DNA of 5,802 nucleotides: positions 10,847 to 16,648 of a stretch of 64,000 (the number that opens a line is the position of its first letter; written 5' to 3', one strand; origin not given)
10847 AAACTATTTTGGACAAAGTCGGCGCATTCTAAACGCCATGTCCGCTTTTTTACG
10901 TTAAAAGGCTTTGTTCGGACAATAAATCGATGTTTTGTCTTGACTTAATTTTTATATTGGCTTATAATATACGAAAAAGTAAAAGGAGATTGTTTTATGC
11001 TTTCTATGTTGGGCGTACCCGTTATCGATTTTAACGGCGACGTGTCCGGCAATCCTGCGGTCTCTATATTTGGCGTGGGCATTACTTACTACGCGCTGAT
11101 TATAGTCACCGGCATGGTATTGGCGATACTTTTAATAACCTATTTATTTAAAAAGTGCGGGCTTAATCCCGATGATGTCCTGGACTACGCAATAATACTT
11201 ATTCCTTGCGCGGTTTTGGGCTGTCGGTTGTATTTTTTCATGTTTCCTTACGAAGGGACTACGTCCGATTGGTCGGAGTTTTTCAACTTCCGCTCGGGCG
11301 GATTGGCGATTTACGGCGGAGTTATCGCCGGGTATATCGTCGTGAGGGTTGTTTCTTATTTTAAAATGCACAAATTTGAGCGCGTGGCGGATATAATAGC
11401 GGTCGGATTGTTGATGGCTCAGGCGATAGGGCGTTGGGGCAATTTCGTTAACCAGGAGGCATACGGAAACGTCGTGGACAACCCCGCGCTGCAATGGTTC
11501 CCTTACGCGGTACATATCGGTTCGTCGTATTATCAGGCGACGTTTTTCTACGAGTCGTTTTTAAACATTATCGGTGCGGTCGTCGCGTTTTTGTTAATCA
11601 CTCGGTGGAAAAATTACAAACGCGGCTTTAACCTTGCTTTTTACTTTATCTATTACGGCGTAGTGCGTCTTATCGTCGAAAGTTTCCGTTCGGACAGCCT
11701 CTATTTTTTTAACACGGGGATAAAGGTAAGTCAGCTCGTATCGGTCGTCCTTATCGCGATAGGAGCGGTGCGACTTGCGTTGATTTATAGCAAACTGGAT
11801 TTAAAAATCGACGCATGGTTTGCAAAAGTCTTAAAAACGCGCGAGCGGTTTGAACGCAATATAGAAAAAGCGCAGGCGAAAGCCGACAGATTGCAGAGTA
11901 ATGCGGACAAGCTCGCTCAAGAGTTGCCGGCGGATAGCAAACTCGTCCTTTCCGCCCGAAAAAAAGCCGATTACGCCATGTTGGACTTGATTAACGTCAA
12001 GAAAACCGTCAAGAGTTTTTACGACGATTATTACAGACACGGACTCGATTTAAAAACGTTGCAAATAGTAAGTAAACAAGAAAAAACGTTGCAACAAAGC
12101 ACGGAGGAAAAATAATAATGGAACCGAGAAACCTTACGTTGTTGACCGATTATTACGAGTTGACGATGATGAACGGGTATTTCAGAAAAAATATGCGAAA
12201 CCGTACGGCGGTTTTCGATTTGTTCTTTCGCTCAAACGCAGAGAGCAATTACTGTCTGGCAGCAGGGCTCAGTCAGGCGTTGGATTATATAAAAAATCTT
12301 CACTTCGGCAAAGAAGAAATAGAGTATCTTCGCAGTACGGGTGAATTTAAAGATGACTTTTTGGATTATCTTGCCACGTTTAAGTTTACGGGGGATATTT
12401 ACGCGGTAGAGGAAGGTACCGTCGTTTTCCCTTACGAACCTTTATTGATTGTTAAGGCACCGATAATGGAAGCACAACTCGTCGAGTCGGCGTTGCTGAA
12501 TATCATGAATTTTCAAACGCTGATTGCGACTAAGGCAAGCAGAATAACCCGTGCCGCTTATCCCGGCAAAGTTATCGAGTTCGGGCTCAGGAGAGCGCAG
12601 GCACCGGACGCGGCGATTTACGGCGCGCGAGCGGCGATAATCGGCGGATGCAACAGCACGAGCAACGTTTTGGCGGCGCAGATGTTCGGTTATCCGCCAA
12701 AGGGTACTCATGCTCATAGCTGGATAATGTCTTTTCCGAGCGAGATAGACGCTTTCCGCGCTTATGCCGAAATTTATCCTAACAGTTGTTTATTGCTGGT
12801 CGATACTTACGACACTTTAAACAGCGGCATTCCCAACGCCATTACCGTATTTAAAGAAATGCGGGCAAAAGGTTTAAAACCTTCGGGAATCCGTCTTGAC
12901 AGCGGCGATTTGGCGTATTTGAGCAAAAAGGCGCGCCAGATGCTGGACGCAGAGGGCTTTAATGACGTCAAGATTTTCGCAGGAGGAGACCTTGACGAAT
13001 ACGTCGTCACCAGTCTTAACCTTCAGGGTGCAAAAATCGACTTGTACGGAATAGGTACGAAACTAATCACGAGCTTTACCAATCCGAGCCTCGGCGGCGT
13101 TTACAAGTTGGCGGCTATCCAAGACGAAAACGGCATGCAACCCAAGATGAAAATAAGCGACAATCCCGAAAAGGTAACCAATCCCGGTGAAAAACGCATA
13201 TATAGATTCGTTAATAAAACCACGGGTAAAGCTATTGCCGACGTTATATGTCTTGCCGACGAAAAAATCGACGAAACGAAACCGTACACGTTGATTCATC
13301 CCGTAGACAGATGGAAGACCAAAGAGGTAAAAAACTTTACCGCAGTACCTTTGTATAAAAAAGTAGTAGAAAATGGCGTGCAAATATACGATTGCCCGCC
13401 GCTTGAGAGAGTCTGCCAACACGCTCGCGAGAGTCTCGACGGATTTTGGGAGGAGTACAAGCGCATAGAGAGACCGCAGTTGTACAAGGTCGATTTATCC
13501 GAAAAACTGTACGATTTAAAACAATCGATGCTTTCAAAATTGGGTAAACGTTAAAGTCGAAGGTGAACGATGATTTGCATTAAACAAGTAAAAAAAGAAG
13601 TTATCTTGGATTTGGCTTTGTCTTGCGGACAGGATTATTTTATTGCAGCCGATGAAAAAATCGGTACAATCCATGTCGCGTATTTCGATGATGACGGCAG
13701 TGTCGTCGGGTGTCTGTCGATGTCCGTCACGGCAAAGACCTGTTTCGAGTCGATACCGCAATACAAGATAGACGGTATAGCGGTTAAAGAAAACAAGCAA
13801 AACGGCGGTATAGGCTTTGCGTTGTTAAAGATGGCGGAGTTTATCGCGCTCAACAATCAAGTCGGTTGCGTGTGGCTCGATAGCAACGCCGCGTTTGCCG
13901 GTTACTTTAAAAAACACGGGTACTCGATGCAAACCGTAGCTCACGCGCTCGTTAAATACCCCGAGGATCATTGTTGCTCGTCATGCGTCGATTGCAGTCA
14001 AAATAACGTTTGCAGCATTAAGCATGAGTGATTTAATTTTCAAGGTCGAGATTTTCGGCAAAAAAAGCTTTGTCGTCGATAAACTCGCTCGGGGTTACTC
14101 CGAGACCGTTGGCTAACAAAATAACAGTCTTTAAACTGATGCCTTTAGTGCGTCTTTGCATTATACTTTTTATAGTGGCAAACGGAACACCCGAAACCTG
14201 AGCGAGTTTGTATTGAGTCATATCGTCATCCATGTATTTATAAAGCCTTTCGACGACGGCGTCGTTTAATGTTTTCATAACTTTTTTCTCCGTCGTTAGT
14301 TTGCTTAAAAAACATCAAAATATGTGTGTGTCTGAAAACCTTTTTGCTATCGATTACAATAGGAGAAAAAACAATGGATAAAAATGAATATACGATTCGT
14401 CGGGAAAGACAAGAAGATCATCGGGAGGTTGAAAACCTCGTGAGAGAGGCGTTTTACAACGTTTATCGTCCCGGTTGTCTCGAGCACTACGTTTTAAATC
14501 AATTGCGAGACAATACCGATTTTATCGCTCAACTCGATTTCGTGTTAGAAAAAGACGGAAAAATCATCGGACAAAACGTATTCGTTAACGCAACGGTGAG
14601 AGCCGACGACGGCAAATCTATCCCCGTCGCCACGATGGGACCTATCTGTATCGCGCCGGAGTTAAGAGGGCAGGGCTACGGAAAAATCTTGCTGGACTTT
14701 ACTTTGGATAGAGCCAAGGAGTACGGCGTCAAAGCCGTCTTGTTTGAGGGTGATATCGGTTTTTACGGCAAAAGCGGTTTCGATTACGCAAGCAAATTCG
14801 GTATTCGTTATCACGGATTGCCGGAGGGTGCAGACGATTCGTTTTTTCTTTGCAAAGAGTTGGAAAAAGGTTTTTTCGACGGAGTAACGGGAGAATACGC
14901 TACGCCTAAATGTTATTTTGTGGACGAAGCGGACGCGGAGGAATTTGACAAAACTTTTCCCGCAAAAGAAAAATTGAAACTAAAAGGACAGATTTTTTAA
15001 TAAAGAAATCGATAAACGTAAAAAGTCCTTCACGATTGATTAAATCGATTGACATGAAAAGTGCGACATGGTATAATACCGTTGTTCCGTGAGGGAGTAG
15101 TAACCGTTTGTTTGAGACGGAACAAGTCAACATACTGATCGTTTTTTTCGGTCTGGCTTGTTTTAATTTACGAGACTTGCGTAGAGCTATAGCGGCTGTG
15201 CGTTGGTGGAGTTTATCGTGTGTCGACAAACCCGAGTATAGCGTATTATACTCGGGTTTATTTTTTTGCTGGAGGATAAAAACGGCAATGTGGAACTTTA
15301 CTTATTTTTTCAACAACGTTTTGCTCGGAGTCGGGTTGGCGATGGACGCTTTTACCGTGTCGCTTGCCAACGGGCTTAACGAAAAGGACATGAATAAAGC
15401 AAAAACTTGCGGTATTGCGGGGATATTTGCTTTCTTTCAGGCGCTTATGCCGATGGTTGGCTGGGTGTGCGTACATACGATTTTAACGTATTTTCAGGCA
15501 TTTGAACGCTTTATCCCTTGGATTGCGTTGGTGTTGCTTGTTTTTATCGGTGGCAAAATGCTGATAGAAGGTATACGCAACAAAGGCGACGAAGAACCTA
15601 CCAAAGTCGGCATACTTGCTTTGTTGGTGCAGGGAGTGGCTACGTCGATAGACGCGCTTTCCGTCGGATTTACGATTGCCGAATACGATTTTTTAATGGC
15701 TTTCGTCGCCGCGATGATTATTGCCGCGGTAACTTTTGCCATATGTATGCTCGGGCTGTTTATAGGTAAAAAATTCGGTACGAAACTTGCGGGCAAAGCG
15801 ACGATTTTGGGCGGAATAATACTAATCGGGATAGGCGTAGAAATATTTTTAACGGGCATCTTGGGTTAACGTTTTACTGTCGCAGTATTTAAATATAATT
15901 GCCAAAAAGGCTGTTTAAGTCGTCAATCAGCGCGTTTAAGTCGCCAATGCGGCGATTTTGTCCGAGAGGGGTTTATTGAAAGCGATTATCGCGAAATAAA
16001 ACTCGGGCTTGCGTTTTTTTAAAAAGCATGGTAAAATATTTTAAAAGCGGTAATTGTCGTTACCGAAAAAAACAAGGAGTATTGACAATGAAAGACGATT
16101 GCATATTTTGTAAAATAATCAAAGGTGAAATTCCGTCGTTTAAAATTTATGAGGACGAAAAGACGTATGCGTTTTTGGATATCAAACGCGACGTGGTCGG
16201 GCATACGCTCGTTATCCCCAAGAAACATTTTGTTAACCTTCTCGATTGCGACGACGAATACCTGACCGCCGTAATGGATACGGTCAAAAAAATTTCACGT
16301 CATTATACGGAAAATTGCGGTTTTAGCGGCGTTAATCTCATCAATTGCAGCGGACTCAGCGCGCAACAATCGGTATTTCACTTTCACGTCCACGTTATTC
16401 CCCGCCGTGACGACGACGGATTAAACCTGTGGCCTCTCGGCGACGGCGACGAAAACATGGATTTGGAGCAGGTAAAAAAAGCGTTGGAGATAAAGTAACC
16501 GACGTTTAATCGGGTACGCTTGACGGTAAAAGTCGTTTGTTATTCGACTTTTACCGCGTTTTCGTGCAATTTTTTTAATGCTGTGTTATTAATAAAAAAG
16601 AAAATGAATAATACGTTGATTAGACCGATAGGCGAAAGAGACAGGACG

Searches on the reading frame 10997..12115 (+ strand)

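Call 57: search_protein_families(library=pfam, proteins=[window:10997-12115:+], max_evalue=0.00001)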
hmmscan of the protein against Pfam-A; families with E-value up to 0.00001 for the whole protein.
window:10997-12115:+ (372 aa): 1 family
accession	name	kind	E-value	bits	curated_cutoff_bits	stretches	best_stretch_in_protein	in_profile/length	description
PF01790.23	LGT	-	7.5e-55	186.3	24.9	1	21-260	3-238/240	Prolipoprotein diacylglyceryl transferase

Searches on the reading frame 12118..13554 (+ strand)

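Call 58: search_protein_families(library=pfam, proteins=[window:12118-13554:+], max_evalue=0.00001)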
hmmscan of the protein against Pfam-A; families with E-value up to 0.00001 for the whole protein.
window:12118-13554:+ (478 aa): 3 families
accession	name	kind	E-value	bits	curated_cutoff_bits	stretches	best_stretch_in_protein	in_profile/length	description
PF17767.7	NAPRTase_N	-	1e-39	136.1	32.6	1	8-131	1-125/125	Nicotinate phosphoribosyltransferase (NAPRTase) N-terminal domain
PF17956.6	NAPRTase_C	-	1.1e-35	122.8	23.3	1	359-468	2-111/111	Nicotinate phosphoribosyltransferase C-terminal domain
PF04095.22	NAPRTase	-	4.2e-08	33.7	20.8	1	151-354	2-221/239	Nicotinate phosphoribosyltransferase (NAPRTase) family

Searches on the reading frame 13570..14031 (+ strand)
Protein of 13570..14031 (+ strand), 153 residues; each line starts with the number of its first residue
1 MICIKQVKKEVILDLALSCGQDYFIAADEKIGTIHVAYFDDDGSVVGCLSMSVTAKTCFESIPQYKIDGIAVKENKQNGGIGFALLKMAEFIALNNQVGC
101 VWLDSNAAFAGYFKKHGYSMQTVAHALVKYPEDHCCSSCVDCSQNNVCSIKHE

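Call 58: search_protein_families(library=pfam, proteins=[window:13570-14031:+], max_evalue=0.00001)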
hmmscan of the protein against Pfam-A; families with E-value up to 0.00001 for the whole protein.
window:13570-14031:+ (153 aa): 2 families
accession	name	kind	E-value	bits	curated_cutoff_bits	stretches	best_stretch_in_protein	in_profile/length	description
PF00583.31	Acetyltransf_1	-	3.3e-09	37.5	20.7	1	33-118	34-116/116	Acetyltransferase (GNAT) family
PF13508.13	Acetyltransf_7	-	9.2e-09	36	27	1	33-119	4-83/84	Acetyltransferase (GNAT) domain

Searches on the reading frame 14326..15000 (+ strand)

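Call 58: search_protein_families(library=pfam, proteins=[window:14326-15000:+], max_evalue=0.00001)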
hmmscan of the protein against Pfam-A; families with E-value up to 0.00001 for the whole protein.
window:14326-15000:+ (224 aa): 3 families
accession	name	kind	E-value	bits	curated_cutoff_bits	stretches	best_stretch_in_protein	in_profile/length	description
PF13527.13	Acetyltransf_9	-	1.5e-10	41.6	25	1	24-155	2-127/127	Acetyltransferase (GNAT) domain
PF00583.31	Acetyltransf_1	-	2.6e-10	41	20.7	1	37-152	6-116/116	Acetyltransferase (GNAT) family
PF13508.13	Acetyltransf_7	-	7.8e-09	36.2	27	1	72-152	6-82/84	Acetyltransferase (GNAT) domain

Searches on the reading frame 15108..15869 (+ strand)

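Call 58: search_protein_families(library=pfam, proteins=[window:15108-15869:+], max_evalue=0.00001)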
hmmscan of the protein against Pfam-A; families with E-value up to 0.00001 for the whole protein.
window:15108-15869:+ (253 aa): 1 family
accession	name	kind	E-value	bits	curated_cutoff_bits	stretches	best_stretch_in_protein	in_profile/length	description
PF02659.21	Mntp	-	1.2e-35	123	24.4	1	96-247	3-152/152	Putative manganese efflux pump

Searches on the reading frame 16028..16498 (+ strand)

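Call 58: search_protein_families(library=pfam, proteins=[window:16028-16498:+], max_evalue=0.00001)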
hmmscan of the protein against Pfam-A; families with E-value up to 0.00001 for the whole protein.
window:16028-16498:+ (156 aa): 2 families
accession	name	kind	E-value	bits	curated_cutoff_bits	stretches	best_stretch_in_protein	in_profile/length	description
PF01230.28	HIT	-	4.2e-25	88.7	21.5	1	32-128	1-97/98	HIT domain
PF11969.13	DcpS_C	-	3.9e-16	60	24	1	25-125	2-101/114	Scavenger mRNA decapping enzyme C-term binding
